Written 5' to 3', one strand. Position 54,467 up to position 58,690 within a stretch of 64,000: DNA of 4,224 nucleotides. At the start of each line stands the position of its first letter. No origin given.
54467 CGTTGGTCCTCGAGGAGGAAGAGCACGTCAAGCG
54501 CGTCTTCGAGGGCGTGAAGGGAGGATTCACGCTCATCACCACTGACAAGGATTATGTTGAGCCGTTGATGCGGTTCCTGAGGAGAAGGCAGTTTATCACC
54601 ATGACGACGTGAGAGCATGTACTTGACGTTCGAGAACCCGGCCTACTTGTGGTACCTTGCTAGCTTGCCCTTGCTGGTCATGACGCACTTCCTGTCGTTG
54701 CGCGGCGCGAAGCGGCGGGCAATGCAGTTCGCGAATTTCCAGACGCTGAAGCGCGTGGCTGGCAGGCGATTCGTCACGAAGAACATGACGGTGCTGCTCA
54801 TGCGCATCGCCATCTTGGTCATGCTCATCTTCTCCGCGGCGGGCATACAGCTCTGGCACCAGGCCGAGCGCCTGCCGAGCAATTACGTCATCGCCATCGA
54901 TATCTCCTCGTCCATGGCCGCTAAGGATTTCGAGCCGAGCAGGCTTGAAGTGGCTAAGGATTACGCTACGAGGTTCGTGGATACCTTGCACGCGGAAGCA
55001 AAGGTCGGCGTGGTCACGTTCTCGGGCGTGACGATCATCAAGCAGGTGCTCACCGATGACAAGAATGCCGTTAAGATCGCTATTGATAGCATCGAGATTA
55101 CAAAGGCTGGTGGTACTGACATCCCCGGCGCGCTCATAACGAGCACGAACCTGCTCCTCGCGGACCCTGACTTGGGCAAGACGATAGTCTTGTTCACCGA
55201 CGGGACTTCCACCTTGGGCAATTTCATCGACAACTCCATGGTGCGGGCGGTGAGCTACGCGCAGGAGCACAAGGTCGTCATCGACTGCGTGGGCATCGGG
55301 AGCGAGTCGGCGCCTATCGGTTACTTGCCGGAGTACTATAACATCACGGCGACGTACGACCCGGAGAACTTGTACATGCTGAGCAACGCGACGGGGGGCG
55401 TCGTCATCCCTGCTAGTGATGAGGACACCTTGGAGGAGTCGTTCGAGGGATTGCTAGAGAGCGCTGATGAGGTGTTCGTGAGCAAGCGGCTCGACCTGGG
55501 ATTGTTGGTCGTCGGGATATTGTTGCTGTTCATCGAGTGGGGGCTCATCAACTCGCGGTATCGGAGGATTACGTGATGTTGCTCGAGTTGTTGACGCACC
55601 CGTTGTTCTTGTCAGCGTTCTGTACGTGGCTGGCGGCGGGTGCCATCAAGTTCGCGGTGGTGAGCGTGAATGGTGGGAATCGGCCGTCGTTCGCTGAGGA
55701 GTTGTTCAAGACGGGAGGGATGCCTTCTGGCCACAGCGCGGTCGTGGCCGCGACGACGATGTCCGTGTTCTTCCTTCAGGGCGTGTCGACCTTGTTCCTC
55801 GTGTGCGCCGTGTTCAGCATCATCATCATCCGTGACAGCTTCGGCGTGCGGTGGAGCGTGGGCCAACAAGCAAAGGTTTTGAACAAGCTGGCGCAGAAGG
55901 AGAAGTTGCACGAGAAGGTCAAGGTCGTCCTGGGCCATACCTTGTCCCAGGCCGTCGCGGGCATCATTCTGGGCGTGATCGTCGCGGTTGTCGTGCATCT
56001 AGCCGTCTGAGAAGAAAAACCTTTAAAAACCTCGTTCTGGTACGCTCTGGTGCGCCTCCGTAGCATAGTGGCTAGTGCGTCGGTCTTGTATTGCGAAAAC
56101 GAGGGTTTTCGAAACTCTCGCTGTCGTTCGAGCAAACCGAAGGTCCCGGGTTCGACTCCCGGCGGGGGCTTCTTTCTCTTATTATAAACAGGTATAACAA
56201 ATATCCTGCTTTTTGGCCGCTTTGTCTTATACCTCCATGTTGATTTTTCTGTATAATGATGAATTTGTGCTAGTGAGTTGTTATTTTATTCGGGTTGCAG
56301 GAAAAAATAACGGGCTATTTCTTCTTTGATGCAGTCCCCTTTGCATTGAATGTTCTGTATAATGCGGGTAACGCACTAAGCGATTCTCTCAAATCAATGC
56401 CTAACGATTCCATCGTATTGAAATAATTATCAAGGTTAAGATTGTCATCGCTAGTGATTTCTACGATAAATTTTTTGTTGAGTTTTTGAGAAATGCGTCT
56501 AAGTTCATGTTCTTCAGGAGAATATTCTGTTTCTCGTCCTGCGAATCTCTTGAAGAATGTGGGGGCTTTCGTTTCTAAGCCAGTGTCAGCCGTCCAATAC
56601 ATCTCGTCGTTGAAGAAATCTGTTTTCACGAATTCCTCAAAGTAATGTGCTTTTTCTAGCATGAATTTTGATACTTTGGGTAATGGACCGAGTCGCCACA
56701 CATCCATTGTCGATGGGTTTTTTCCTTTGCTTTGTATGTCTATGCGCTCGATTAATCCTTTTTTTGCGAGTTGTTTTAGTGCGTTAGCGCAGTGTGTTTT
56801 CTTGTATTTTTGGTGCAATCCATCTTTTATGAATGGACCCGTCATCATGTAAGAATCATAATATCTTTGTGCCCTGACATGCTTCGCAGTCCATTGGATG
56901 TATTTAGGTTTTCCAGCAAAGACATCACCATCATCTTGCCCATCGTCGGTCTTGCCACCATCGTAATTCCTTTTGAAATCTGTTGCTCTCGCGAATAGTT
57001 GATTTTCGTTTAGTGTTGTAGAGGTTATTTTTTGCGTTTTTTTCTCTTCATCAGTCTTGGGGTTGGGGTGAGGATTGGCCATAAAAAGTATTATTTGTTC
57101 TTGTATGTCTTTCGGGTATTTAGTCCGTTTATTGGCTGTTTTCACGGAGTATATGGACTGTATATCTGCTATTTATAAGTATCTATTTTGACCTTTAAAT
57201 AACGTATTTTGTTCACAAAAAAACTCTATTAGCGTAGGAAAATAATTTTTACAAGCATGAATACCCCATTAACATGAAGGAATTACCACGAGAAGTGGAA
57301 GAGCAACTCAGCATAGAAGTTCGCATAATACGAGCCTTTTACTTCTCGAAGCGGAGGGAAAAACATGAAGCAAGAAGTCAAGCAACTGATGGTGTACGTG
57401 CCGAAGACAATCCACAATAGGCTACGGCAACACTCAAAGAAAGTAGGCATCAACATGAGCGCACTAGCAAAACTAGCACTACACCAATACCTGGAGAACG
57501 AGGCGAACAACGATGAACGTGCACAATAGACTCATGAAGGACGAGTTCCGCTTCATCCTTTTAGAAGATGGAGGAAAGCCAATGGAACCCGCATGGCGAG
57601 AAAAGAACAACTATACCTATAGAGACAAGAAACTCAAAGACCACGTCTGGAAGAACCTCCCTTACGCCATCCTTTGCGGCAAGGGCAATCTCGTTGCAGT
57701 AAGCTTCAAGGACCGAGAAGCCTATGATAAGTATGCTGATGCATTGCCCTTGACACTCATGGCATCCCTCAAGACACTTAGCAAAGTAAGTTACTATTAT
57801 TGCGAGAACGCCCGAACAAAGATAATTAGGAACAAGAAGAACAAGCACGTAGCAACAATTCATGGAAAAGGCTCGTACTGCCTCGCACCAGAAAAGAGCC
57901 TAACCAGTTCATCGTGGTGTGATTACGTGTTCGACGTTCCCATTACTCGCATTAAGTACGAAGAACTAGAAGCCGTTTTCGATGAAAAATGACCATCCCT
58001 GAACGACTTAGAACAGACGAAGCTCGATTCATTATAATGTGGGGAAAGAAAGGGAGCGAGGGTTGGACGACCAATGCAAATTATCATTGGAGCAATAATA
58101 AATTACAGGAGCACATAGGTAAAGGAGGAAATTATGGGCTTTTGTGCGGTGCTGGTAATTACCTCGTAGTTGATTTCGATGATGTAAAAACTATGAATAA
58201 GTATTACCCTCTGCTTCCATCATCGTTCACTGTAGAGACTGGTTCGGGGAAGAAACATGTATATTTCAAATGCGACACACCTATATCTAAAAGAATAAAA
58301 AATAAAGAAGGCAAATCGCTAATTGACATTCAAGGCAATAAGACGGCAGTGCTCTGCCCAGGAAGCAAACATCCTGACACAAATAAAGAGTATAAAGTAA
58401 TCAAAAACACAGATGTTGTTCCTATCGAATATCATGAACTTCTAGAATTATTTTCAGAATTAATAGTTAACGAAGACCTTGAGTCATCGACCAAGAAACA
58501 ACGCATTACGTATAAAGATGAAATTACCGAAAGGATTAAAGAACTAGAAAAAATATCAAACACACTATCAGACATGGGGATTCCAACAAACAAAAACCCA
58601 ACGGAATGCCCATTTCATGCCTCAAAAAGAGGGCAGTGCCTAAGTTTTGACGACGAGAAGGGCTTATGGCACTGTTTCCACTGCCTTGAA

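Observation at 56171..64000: Abrupt compositional break after tRNA-Thr(TGT): integrated pRN1-type plasmid-like element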

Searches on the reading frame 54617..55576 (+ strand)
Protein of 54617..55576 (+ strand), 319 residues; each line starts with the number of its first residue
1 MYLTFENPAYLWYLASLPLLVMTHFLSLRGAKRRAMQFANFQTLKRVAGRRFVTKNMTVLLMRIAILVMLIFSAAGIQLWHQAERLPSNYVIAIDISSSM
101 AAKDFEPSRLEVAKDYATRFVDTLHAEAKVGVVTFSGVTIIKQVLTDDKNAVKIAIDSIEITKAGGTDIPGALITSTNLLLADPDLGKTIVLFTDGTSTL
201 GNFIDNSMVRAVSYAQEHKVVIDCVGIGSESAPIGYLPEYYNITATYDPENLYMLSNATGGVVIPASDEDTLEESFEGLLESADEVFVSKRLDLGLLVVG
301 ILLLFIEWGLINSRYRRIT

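Call 23: find_encoding_contigs(protein=window:54617-55576:+, flank=10000, max_places=8)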
Protein window:54617-55576:+ (319 aa): 1 contig read that carries it; 1 place shown.
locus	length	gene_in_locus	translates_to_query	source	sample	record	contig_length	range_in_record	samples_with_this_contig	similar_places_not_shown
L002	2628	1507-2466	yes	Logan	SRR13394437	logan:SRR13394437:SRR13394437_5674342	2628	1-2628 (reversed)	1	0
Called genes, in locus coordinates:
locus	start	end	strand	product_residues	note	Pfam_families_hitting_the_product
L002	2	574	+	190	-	?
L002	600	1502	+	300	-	PF01882:DUF58, PF13519:VWA_2 (faint)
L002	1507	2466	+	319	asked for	PF07584:BatA, PF00092:VWA, PF13519:VWA_2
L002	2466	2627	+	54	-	?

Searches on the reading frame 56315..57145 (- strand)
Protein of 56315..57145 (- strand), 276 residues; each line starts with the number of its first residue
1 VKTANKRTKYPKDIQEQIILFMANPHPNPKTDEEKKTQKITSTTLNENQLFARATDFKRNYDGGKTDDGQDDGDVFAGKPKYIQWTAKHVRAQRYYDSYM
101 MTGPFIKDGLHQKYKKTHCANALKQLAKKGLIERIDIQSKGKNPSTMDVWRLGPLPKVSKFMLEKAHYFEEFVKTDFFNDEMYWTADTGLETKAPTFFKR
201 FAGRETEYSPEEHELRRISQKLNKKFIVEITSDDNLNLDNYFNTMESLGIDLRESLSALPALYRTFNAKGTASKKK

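Call 6: search_protein_families(library=pfam, proteins=[window:56315-57145:-], max_evalue=0.1)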
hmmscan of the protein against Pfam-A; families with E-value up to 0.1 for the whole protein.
window:56315-57145:- (276 aa): 0 families

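Call 7: search_protein_families(library=phrogs, proteins=[window:56315-57145:-], max_evalue=0.01)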
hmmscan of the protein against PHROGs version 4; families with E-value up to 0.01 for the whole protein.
window:56315-57145:- (276 aa): 0 families

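Call 20: search_protein_families(library=ncbifam, proteins=[window:56315-57145:-], max_evalue=0.01)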
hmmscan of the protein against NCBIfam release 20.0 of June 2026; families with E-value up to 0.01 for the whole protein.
window:56315-57145:- (276 aa): 0 families

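Call 21: search_protein_families(library=padloc, proteins=[window:56315-57145:-], max_evalue=0.01)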
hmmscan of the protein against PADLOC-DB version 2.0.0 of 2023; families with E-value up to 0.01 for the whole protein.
window:56315-57145:- (276 aa): 0 families

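Call 53: search_protein_representatives(protein=window:56315-57145:-)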
Query: 276 residues. Proteins with E-value up to 0.001 (for the whole library): 1; up to 1e-10: 1; up to 1e-30: 1. The best 1 are listed.
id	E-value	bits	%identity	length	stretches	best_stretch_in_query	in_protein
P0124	1.1e-184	628.3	100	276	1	1-276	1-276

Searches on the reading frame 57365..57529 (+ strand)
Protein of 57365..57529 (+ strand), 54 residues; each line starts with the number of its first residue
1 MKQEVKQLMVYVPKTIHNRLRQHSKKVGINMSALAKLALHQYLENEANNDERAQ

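Call 6: search_protein_families(library=pfam, proteins=[window:57365-57529:+], max_evalue=0.1)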
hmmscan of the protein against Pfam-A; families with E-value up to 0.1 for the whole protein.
window:57365-57529:+ (54 aa): 3 families
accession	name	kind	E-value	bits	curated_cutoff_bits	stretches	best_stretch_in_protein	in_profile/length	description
PF07362.18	CcdA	-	0.0026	18.5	22.4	1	15-49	7-41/71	Post-segregation antitoxin CcdA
PF07878.17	RHH_5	-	0.0043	17.2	26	1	10-45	6-41/43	CopG-like RHH_1 or ribbon-helix-helix domain, RHH_5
PF12651.13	RHH_3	-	0.0076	16.6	21.6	1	9-44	6-41/44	Ribbon-helix-helix domain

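Call 7: search_protein_families(library=phrogs, proteins=[window:57365-57529:+], max_evalue=0.01)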
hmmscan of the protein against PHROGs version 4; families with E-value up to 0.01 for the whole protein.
window:57365-57529:+ (54 aa): 2 families
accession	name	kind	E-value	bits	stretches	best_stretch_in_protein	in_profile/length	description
phrog_582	-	transcription regulation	0.00094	20.5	1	1-50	53-102/105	Arc-like repressor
phrog_9615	-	unknown function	0.005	17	1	2-45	203-246/349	-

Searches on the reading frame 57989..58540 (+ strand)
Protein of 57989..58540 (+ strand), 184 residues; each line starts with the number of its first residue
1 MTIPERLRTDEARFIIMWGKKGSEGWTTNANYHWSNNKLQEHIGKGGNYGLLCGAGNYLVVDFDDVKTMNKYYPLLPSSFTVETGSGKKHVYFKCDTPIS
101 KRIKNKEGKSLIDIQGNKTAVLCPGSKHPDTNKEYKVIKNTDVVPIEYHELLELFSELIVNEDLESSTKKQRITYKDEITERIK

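Call 84: search_solved_structures(query=window:57989-58540:+, max_evalue=10, show_alignments=1)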
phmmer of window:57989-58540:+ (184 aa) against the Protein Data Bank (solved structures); distinct sequences matched with E-value up to 10: 0.
